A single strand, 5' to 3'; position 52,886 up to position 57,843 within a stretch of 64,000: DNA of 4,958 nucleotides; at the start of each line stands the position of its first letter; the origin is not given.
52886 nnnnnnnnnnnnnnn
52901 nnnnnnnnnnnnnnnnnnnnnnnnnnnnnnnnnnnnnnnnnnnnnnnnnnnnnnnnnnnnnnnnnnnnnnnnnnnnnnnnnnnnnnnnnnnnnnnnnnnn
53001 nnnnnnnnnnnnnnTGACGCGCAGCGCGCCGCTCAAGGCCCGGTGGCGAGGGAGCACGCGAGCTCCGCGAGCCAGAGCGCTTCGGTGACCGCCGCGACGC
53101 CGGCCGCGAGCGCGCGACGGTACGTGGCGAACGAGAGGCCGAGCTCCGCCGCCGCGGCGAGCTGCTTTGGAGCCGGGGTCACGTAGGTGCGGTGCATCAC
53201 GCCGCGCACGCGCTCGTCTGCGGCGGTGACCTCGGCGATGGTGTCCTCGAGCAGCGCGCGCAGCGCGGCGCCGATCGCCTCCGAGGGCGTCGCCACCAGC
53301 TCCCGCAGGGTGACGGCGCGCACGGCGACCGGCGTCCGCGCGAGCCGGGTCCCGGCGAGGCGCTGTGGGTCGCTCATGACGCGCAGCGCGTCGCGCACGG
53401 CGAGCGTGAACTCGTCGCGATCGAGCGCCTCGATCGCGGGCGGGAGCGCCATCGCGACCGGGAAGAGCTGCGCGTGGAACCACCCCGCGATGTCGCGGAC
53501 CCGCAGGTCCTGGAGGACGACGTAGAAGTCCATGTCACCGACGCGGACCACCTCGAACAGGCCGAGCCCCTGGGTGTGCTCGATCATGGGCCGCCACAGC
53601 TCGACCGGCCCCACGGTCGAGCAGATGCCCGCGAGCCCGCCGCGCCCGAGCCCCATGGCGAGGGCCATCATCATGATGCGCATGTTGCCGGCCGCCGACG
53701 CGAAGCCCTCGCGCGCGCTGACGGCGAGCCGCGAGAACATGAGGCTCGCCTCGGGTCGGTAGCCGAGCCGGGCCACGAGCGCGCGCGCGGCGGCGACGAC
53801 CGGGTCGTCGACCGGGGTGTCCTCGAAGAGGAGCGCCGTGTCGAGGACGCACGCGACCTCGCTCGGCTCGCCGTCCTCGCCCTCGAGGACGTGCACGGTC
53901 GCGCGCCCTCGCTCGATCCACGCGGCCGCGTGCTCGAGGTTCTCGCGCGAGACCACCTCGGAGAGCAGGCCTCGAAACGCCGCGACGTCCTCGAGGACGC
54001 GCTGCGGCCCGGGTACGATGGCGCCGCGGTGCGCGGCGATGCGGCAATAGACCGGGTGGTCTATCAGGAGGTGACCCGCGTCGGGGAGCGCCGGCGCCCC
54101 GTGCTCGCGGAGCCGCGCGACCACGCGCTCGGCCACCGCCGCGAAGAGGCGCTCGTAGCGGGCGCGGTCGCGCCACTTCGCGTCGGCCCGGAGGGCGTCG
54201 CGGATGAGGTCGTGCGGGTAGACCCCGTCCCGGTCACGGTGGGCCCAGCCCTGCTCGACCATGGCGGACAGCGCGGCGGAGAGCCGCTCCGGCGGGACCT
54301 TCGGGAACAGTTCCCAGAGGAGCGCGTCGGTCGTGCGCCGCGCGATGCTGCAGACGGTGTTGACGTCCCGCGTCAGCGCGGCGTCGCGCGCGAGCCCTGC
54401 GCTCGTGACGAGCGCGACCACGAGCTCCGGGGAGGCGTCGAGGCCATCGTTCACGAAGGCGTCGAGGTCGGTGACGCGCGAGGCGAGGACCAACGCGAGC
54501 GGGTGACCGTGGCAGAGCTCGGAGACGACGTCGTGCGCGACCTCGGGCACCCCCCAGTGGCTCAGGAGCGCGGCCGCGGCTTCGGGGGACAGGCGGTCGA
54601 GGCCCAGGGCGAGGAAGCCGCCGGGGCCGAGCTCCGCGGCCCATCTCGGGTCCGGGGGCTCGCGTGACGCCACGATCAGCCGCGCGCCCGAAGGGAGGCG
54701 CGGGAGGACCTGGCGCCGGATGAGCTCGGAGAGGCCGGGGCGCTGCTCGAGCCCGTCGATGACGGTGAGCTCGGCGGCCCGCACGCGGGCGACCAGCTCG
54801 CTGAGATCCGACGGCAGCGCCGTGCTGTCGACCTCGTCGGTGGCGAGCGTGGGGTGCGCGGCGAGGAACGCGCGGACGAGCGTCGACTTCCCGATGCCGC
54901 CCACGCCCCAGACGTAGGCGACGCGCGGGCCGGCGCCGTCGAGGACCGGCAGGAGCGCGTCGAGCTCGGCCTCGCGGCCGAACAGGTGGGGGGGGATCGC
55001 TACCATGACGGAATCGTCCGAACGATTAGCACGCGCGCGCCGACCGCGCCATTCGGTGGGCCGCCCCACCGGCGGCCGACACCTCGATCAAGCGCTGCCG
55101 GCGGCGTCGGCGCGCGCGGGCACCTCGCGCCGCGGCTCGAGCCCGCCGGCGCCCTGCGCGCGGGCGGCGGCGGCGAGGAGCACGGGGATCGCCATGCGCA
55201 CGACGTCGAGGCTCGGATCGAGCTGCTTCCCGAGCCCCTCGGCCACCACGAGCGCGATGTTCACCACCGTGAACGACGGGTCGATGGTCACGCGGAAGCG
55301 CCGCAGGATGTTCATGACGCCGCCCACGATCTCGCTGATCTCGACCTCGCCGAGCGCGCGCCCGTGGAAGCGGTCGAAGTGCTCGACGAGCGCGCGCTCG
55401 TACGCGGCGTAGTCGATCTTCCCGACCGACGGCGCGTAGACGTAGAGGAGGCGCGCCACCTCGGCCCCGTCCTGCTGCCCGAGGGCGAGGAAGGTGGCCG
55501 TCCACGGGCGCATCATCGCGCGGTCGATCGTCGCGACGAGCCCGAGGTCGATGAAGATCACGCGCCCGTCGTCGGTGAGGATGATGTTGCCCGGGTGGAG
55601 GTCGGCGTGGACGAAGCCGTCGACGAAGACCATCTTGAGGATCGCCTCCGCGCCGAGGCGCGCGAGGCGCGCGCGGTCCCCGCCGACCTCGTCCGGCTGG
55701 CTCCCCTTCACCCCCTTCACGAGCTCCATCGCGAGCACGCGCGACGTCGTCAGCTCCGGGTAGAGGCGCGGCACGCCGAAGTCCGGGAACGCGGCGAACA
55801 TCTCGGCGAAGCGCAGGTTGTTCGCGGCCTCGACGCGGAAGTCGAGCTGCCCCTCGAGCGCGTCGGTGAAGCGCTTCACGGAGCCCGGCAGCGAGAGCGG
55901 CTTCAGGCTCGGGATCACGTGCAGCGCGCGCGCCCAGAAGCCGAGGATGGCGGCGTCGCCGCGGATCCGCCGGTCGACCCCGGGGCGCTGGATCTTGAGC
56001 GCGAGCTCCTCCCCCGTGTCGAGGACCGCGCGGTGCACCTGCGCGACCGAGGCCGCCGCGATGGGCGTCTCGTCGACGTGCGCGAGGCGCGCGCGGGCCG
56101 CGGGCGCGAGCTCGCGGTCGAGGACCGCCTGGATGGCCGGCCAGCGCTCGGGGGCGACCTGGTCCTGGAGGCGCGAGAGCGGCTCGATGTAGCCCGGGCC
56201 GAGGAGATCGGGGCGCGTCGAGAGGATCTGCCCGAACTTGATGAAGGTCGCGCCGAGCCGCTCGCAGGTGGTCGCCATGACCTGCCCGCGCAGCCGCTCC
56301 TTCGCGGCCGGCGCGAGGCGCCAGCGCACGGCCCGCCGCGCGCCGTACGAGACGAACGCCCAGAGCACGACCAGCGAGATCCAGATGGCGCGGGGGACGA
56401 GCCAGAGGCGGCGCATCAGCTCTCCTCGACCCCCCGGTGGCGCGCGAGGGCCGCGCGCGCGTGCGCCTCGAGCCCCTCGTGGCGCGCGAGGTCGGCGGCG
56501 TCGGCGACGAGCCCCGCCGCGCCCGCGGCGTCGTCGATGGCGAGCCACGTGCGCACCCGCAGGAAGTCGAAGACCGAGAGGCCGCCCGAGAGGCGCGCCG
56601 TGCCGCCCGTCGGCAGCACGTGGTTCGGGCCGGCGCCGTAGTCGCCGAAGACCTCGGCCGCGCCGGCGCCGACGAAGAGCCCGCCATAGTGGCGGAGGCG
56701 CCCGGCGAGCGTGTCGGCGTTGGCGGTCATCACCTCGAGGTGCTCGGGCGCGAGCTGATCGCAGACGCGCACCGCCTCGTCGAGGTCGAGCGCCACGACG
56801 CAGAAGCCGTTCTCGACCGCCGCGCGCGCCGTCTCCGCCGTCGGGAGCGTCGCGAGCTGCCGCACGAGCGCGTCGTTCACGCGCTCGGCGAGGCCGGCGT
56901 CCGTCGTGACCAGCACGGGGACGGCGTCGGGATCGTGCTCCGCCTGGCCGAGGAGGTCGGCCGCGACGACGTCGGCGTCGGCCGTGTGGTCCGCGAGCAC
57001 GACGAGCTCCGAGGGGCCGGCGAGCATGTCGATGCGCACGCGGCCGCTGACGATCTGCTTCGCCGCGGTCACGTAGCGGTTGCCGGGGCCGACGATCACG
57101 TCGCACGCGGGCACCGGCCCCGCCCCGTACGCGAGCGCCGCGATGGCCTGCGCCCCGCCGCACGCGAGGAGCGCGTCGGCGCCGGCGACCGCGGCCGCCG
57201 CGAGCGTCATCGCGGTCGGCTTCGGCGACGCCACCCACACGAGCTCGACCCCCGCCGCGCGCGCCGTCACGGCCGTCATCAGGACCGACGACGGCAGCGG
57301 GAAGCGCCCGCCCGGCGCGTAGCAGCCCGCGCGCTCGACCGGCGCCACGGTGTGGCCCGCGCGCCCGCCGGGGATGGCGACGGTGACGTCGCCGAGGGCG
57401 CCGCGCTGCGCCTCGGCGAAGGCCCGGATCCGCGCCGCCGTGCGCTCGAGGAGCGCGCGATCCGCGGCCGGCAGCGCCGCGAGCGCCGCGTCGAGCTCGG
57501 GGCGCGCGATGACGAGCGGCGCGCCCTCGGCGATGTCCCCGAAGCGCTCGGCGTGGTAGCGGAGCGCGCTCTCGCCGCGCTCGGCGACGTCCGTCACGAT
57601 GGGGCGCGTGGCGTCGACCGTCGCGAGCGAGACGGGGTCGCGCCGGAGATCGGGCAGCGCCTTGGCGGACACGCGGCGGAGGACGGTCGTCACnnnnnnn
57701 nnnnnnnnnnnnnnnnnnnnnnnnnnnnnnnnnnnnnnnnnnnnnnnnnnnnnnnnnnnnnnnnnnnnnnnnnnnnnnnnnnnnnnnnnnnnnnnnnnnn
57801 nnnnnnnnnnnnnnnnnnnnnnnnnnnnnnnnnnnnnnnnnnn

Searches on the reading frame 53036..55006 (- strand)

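Call 29: search_protein_families(library=pfam, proteins=[window:53036-55006:-], max_evalue=0.001)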
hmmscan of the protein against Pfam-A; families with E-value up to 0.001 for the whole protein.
window:53036-55006:- (657 aa): 1 family
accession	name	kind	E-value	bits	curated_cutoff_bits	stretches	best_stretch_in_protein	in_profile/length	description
PF13191.12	AAA_16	-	2.2e-08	35.2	32.6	1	8-78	2-73/167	AAA ATPase domain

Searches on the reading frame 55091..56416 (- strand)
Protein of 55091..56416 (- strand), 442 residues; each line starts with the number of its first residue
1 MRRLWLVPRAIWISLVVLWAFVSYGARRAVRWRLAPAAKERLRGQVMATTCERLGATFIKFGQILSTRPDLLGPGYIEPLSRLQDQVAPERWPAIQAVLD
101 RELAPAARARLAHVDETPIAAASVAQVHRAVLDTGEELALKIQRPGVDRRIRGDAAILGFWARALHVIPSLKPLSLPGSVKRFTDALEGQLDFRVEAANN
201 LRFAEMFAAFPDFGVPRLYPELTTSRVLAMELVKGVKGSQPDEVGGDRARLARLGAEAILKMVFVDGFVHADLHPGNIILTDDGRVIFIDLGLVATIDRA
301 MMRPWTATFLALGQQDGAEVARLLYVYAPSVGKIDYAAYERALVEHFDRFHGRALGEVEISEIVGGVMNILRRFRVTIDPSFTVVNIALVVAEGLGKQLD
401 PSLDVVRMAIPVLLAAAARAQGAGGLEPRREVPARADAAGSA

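Call 29: search_protein_families(library=pfam, proteins=[window:55091-56416:-], max_evalue=0.001)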
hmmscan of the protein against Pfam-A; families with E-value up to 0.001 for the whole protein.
window:55091-56416:- (442 aa): 3 families
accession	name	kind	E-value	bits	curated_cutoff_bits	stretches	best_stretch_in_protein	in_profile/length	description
PF03109.22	ABC1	-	8.2e-59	199.1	22.9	1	82-322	1-242/244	ABC1 atypical kinase-like domain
PF01163.29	RIO1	-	1.2e-05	25.5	22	1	220-292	75-149/187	RIO domain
PF01636.29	APH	-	0.00018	21.8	23.2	1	134-300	19-203/239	Phosphotransferase enzyme family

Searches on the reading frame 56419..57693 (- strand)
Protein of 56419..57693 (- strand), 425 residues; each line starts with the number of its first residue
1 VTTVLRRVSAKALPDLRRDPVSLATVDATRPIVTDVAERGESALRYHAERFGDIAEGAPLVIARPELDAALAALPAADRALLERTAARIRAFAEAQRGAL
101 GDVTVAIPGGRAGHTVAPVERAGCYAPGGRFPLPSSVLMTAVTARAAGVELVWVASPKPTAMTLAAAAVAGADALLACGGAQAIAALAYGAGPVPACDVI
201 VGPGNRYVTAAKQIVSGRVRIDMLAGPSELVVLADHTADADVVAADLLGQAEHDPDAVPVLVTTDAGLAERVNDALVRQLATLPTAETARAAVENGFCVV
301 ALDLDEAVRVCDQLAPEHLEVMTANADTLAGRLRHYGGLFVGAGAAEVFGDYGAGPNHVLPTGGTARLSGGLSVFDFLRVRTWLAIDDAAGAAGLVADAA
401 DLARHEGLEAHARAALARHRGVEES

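Call 29: search_protein_families(library=pfam, proteins=[window:56419-57693:-], max_evalue=0.001)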
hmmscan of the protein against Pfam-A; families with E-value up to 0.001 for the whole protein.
window:56419-57693:- (425 aa): 1 family
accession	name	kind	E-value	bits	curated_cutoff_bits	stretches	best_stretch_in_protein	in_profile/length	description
PF00815.25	Histidinol_dh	-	3.3e-128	428.6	27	1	26-418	12-410/411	Histidinol dehydrogenase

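Call 59: find_homologous_proteins(query=window:56419-57693:-, max_evalue=1e-30)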
Query window:56419-57693:- (425 aa): 8000 proteins with E <= 1e-30 among 8000 candidates; the best 120 are listed.
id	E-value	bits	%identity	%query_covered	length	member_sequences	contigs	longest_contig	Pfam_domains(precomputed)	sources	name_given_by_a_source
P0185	1.9e-262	888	100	100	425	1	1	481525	PF00815.26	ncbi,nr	ncbi:MAG: histidinol dehydrogenase [Deltaproteobacteria bacterium]|nr:histidinol dehydrogenase [Delt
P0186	2.0e-224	763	88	97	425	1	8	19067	PF00815.26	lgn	-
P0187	4.8e-195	666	80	98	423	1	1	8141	PF00815.26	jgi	-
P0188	1.4e-189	649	78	97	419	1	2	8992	PF00815.26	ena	-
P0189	1.6e-188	645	78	97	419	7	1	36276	PF00815.26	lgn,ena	-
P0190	5.7e-187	640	77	97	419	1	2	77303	PF00815.26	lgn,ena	-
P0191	6.7e-187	640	77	97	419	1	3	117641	PF00815.26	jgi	-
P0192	1.6e-185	635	78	97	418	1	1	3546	PF00815.26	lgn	-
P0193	1.4e-184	632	77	97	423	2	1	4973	PF00815.26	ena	-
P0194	6.8e-184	630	75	97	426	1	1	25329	PF00815.26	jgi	-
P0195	1.3e-182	626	75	98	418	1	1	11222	PF00815.26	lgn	-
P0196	7.6e-179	613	72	97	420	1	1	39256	PF00815.26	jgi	jgi:phosphoribosyl-ATP pyrophosphohydrolase/phosphoribosyl-AMP cyclohydrolase/histidinol dehydrogena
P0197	1.0e-178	613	72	97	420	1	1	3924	PF00815.26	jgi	jgi:phosphoribosyl-ATP pyrophosphohydrolase/phosphoribosyl-AMP cyclohydrolase/histidinol dehydrogena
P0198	1.8e-178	612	72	97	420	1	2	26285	PF00815.26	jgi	jgi:phosphoribosyl-ATP pyrophosphohydrolase/phosphoribosyl-AMP cyclohydrolase/histidinol dehydrogena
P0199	1.8e-176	605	72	98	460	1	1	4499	PF00815.26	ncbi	-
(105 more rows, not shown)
